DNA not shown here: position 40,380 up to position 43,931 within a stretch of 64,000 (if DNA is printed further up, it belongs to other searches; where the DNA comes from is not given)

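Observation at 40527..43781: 1084-aa STAND NTPase with N-terminal nuclease-like domain: candidate Avs-type antiviral sensor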

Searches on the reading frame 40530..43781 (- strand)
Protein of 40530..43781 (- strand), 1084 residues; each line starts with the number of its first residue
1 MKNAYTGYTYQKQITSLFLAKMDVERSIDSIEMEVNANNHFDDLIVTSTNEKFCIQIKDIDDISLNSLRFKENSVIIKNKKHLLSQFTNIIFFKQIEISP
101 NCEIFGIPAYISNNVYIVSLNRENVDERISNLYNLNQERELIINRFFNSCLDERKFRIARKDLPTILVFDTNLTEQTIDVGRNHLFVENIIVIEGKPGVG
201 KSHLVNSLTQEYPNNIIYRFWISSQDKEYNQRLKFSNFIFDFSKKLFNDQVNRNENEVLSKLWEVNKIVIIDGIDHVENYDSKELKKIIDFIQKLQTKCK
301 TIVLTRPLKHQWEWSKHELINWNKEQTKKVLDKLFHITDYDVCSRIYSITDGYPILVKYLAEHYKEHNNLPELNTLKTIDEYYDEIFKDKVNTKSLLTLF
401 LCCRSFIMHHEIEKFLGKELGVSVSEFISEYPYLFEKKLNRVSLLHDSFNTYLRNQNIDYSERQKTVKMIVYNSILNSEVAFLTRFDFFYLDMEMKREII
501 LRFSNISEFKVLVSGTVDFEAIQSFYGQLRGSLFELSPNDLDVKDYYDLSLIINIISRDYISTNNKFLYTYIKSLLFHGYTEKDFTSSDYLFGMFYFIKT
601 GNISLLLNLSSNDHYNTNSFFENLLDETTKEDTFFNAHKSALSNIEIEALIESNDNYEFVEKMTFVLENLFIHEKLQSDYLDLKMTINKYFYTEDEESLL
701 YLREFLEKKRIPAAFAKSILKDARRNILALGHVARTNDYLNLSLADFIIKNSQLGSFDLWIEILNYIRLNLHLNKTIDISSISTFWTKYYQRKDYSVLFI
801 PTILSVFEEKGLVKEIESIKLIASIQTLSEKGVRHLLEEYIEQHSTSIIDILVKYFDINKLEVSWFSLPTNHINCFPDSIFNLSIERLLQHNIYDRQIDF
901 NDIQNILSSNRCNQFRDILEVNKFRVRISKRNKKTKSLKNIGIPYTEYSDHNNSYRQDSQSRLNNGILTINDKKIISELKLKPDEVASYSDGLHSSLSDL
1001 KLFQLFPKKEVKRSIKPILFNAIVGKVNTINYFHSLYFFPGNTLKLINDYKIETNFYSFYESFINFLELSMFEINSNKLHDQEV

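Call 5: search_protein_families(library=pfam, proteins=[window:40530-43781:-], max_evalue=1)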
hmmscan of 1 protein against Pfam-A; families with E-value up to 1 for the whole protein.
window:40530-43781:- (1084 aa): 18 families
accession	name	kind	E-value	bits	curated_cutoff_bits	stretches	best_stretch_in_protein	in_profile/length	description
PF13238.12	AAA_18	-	1.3e-06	29.3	29.4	1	191-307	1-100/128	AAA domain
PF13401.12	AAA_22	-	2.6e-05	25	27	1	188-294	5-111/130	AAA domain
PF05729.18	NACHT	-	4.5e-05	23.8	26.7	1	190-308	2-131/167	NACHT domain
PF24883.2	NPHP3_N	-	0.00015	22.5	24.8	1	189-305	23-163/164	Nephrocystin 3, N-terminal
PF13191.12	AAA_16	-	0.00019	22.4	32.6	1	189-303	25-135/167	AAA ATPase domain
PF13173.12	AAA_14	-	0.00072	20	27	1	189-290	3-86/129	AAA domain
PF20720.3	nSTAND3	-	0.0036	17.4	27.2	1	184-305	13-109/155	Novel STAND NTPase 3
PF01926.29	MMR_HSR1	-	0.0037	17.8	21.9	1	191-219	2-28/113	50S ribosome-binding GTPase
PF03193.22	RsgA_GTPase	-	0.0061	16.8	30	1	175-211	94-129/174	RsgA GTPase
PF00910.28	RNA_helicase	-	0.012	16.5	21.5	1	191-216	1-26/105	RNA helicase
PF01443.25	Viral_helicase1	-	0.019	15.2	21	1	191-233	1-47/228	Viral superfamily 1 RNA helicase core domain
PF00004.35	AAA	-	0.02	15.8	21.2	1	193-298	3-98/131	ATPase family associated with various cellular activities (AAA)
PF01695.23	IstB_IS21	-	0.052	13.5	24.1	0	187-336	89-218/238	IstB-like ATP binding protein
PF16418.11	CNOT1_HEAT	-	0.065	13.8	27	1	244-296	5-59/150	CCR4-NOT transcription complex subunit 1 HEAT repeat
PF13479.12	AAA_24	-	0.078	13.3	27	1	191-284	5-83/195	AAA domain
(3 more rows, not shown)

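Call 6: search_protein_families(library=padloc, proteins=[window:40530-43781:-], max_evalue=1)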
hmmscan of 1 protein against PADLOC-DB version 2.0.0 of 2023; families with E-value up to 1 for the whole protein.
window:40530-43781:- (1084 aa): 1 family
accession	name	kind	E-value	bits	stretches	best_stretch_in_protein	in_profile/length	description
PDLC04140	mad8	-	0.0013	16.3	1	188-243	27-86/314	mads_8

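Call 7: search_protein_families(library=ncbifam, proteins=[window:40530-43781:-], max_evalue=1)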
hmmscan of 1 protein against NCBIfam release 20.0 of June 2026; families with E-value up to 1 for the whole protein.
window:40530-43781:- (1084 aa): 7 families
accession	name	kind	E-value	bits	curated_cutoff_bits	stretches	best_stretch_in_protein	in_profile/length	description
NF038214.1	IS21_help_AAA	equivalog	0.0004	20.1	200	1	189-337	91-217/232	IS21-like element helper ATPase IstB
NF010248.0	PRK13695.1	equivalog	0.0007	19.4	156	1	191-293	6-126/180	NTPase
TIGR03420.1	DnaA_homol_Hda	equivalog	0.0056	16.2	194.8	1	188-226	38-76/226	DnaA regulatory inactivator Hda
NF052589.1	ArlH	equivalog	0.0066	16.2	215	1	255-305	100-158/229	archaellum protein ArlH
TIGR03594.1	GTPase_EngA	equivalog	0.015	14.4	306.7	1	191-211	3-198/432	ribosome biogenesis GTPase Der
NF007216.0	PRK09638.1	equivalog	0.062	13.1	194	1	227-319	61-148/180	RNA polymerase sigma factor SigY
NF011553.0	PRK14981.1-5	equivalog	0.18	11.9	152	0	706-741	7-42/113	DNA-directed RNA polymerase subunit F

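Call 8: find_homologous_proteins(query=window:40530-43781:-)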
Query window:40530-43781:- (1084 aa): 638 proteins with E <= 0.001 among 8000 candidates; the best 120 are listed.
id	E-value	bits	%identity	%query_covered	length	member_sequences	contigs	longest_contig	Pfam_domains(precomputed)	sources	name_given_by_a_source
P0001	0.0e+0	2364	99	100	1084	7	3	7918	PF24883.3,PF13238.13,PF13191.13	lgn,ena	-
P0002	0.0e+0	2001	84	100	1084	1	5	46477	PF05729.19,PF13238.13,PF13191.13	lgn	-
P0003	0.0e+0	1756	73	100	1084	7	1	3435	PF13238.13,PF20720.4,PF13191.13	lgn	-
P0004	0.0e+0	1746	73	100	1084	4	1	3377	-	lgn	-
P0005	0.0e+0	1696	71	100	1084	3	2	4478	PF13238.13,PF13191.13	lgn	-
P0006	0.0e+0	1679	71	99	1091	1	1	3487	PF24883.3,PF13238.13,PF20720.4,PF13191.13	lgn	-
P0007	0.0e+0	1664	70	100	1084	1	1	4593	PF13191.13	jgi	-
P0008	0.0e+0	1646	69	100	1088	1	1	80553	PF13238.13,PF13191.13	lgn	-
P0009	0.0e+0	1631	69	99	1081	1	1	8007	PF13238.13,PF20720.4,PF13191.13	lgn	-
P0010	0.0e+0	1623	68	100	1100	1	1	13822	PF13191.13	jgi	-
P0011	0.0e+0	1472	62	100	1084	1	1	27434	PF13401.13,PF13238.13,PF13191.13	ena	-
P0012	0.0e+0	1415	59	99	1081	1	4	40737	PF13191.13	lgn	-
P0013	0.0e+0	1411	59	99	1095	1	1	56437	-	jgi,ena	-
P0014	0.0e+0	1353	58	97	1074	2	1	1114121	PF13401.13,PF13191.13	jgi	jgi:hypothetical protein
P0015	0.0e+0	1341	57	99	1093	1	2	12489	PF13191.13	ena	-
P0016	0.0e+0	1329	57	99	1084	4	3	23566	-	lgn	-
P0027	0.0e+0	1151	49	99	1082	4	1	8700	PF13401.13,PF20720.4,PF13191.13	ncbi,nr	ncbi:MAG TPA: hypothetical protein PKX08_07200 [Cyclobacteriaceae bacterium]|nr:hypothetical protein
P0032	0.0e+0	1128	51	99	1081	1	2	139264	PF24883.3,PF13401.13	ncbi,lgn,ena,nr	ncbi:MAG: DUF2075 domain-containing protein [Bacteroidales bacterium]|nr:DUF2075 domain-containing p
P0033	0.0e+0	1124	50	99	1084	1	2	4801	PF13401.13,PF13191.13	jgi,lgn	jgi:hypothetical protein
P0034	0.0e+0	1118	50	100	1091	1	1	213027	-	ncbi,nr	ncbi:hypothetical protein N9164_00615 [Draconibacterium sp.]|nr:hypothetical protein [Draconibacteri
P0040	0.0e+0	1058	47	99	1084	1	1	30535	-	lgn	-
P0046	0.0e+0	1040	47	99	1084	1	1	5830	-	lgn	-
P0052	0.0e+0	1037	45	98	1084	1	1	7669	PF24883.3,PF13401.13,PF13191.13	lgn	-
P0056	0.0e+0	1033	47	99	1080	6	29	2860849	-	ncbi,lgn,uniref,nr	ncbi:NACHT domain-containing protein [Flavobacterium psychrophilum]|uniref:hypothetical protein n=2 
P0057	0.0e+0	1033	47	99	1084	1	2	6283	PF24883.3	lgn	-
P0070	0.0e+0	1022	45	99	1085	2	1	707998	PF24883.3,PF13401.13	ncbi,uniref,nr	ncbi:AAA family ATPase [Pedobacter hiemivivus]|uniref:ORC1/DEAH AAA+ ATPase domain-containing protei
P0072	0.0e+0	1022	47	99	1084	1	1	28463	-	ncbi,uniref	ncbi:MAG: hypothetical protein ABI549_08155 [Flavobacterium sp.]|uniref:hypothetical protein n=1 Tax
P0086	0.0e+0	1015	47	99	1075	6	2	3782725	-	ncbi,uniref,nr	ncbi:hypothetical protein [Aestuariibaculum lutulentum]|uniref:NACHT domain-containing protein n=1 T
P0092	1.6e-298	1011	46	99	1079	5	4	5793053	-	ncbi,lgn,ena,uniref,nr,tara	ncbi:NACHT domain-containing protein [Arenibacter algicola]|uniref:NACHT domain protein n=1 Tax=Aren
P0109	1.8e-292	991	46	99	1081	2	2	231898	-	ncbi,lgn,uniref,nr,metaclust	ncbi:hypothetical protein [Formosa algae]|uniref:NACHT domain-containing protein n=1 Tax=Formosa alg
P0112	2.1e-291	988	47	97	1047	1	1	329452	PF24883.3,PF13401.13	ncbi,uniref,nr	ncbi:AAA family ATPase [Flavobacterium sp. LHD-80]|uniref:AAA family ATPase n=1 Tax=Flavobacterium s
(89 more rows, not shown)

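Call 9: search_solved_structures(query=window:40530-43781:-, max_evalue=1)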
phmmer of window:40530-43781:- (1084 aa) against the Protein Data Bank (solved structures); distinct sequences matched with E-value up to 1: 1.
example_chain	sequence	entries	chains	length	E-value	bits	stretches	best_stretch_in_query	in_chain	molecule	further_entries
1ye8_A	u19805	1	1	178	0.15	13.1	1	191-256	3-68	Hypothetical UPF0334 kinase-like protein AQ_1292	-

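Call 11: search_protein_families(library=padloc, alignment_id=A1, max_evalue=0.1)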
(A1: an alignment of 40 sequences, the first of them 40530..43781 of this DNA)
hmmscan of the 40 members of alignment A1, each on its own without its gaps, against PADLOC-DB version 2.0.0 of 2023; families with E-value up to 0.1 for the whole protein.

A. member 1, window:40530-43781:- (1084 aa): 1 family
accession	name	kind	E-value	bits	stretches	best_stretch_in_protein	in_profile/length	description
PDLC04140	mad8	-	0.0013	16.3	1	188-243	27-86/314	mads_8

B. families by the number of members that match (of 40 scanned): 15 families
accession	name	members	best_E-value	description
PDLC04140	mad8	28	7.9e-05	mads_8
PDLC03920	MkoA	20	4.9e-05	-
PDLC02879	DpdH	2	0.00059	DpdH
PDLC04690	PDC-M51B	2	0.008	-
PDLC00198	HamA2|HamA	2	0.02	DUF1837 domain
PDLC02880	DpdH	2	0.079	DpdH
PDLC04147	HEC-03A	1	0.0032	-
PDLC02196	IetA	1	0.0048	-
PDLC01767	Cas3e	1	0.005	-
PDLC02457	BrxA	1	0.0067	BrxA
PDLC01756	Cas2g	1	0.0072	-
PDLC02911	VakA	1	0.01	-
PDLC00915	TRIP13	1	0.034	TRIP13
PDLC02587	DrmC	1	0.034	DrmC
PDLC04308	PDC-M02B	1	0.054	-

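Call 12: search_protein_families(library=pfam, alignment_id=A1, max_evalue=0.1)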
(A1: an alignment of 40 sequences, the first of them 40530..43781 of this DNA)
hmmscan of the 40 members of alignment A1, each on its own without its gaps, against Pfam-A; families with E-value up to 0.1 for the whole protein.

A. member 1, window:40530-43781:- (1084 aa): 15 families
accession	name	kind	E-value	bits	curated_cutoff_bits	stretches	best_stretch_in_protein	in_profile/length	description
PF13238.12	AAA_18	-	1.3e-06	29.3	29.4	1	191-307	1-100/128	AAA domain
PF13401.12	AAA_22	-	2.6e-05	25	27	1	188-294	5-111/130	AAA domain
PF05729.18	NACHT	-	4.5e-05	23.8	26.7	1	190-308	2-131/167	NACHT domain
PF24883.2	NPHP3_N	-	0.00015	22.5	24.8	1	189-305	23-163/164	Nephrocystin 3, N-terminal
PF13191.12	AAA_16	-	0.00019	22.4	32.6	1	189-303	25-135/167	AAA ATPase domain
PF13173.12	AAA_14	-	0.00072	20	27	1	189-290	3-86/129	AAA domain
PF20720.3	nSTAND3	-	0.0036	17.4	27.2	1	184-305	13-109/155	Novel STAND NTPase 3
PF01926.29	MMR_HSR1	-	0.0037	17.8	21.9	1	191-219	2-28/113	50S ribosome-binding GTPase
PF03193.22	RsgA_GTPase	-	0.0061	16.8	30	1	175-211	94-129/174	RsgA GTPase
PF00910.28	RNA_helicase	-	0.012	16.5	21.5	0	191-216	1-26/105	RNA helicase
PF01443.25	Viral_helicase1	-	0.019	15.2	21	1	191-233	1-47/228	Viral superfamily 1 RNA helicase core domain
PF00004.35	AAA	-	0.02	15.8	21.2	1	193-298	3-98/131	ATPase family associated with various cellular activities (AAA)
PF01695.23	IstB_IS21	-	0.052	13.5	24.1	0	187-336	89-218/238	IstB-like ATP binding protein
PF16418.11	CNOT1_HEAT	-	0.065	13.8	27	1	244-296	5-59/150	CCR4-NOT transcription complex subunit 1 HEAT repeat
PF13479.12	AAA_24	-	0.078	13.3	27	0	191-284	5-83/195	AAA domain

B. families by the number of members that match (of 40 scanned): 37 families (the first 25 are shown)
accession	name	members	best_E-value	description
PF24883.2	NPHP3_N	40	8.3e-09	Nephrocystin 3, N-terminal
PF13401.12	AAA_22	39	8.5e-10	AAA domain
PF13238.12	AAA_18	37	6.4e-07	AAA domain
PF13191.12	AAA_16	37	9.5e-06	AAA ATPase domain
PF20720.3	nSTAND3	34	1.6e-06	Novel STAND NTPase 3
PF05729.18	NACHT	33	1.1e-05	NACHT domain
PF00910.28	RNA_helicase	19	0.00056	RNA helicase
PF01443.25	Viral_helicase1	13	0.0028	Viral superfamily 1 RNA helicase core domain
PF13173.12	AAA_14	11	0.00072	AAA domain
PF01926.29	MMR_HSR1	11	0.00099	50S ribosome-binding GTPase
PF03193.22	RsgA_GTPase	10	0.00021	RsgA GTPase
PF00004.35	AAA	9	0.00073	ATPase family associated with various cellular activities (AAA)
PF13479.12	AAA_24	8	0.00067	AAA domain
PF07728.20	AAA_5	7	0.0011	AAA domain (dynein-related subfamily)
PF05272.17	VapE-like_dom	7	0.0037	Virulence-associated protein E-like domain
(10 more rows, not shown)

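Call 13: search_solved_structures(query=A1, max_evalue=1, show_alignments=3)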
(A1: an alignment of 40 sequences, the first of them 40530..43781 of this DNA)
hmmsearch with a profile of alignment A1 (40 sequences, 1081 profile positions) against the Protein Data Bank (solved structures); distinct sequences matched with E-value up to 1: 1.
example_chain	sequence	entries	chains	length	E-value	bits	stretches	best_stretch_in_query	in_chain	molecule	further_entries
1ye8_A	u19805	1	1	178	0.018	16.1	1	191-253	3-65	Hypothetical UPF0334 kinase-like protein AQ_1292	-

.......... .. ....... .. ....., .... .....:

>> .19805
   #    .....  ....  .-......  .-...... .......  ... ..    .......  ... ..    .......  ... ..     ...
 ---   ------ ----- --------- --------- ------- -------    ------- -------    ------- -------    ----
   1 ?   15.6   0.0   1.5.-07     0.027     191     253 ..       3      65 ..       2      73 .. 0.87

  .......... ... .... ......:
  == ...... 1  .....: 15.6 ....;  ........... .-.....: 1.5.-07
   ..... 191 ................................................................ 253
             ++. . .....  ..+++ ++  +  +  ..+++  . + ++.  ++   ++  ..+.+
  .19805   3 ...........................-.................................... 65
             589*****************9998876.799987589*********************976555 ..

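Call 22: find_encoding_contigs(protein=P0002, flank=10000, max_places=3)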
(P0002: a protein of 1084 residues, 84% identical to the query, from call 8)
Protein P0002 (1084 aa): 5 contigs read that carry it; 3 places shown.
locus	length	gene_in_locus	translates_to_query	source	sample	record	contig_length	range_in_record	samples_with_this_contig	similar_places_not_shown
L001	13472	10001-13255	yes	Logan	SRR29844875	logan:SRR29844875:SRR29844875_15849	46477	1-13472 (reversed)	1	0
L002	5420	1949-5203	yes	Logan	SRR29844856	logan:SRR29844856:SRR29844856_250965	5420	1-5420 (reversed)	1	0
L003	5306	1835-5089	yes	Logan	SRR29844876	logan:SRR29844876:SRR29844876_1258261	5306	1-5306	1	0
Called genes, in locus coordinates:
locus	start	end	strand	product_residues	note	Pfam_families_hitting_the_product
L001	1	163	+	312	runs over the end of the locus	PF01370:Epimerase, PF13460:NAD_binding_10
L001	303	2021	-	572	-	PF00015:MCPsignal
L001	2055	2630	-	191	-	-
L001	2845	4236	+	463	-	PF03446:NAD_binding_2, PF03721:UDPG_MGDP_dh_N, PF00984:UDPG_MGDP_dh, PF03720:UDPG_MGDP_dh_C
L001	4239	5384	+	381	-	PF01370:Epimerase, PF04321:RmlD_sub_bind (weak), PF16363:GDP_Man_Dehyd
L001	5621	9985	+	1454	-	PF23653:DUF7149, PF25120:DUF7814, PF04480:DUF559, PF20473:MmeI_Mtase, PF07669:Eco57I, PF12950:TaqI_C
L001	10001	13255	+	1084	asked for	PF05729:NACHT (faint), PF13191:AAA_16 (weak), PF13238:AAA_18 (weak)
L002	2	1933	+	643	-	?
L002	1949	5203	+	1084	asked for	PF05729:NACHT (faint), PF13191:AAA_16 (weak), PF13238:AAA_18 (weak)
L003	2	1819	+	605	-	?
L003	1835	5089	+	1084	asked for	PF05729:NACHT (faint), PF13191:AAA_16 (weak), PF13238:AAA_18 (weak)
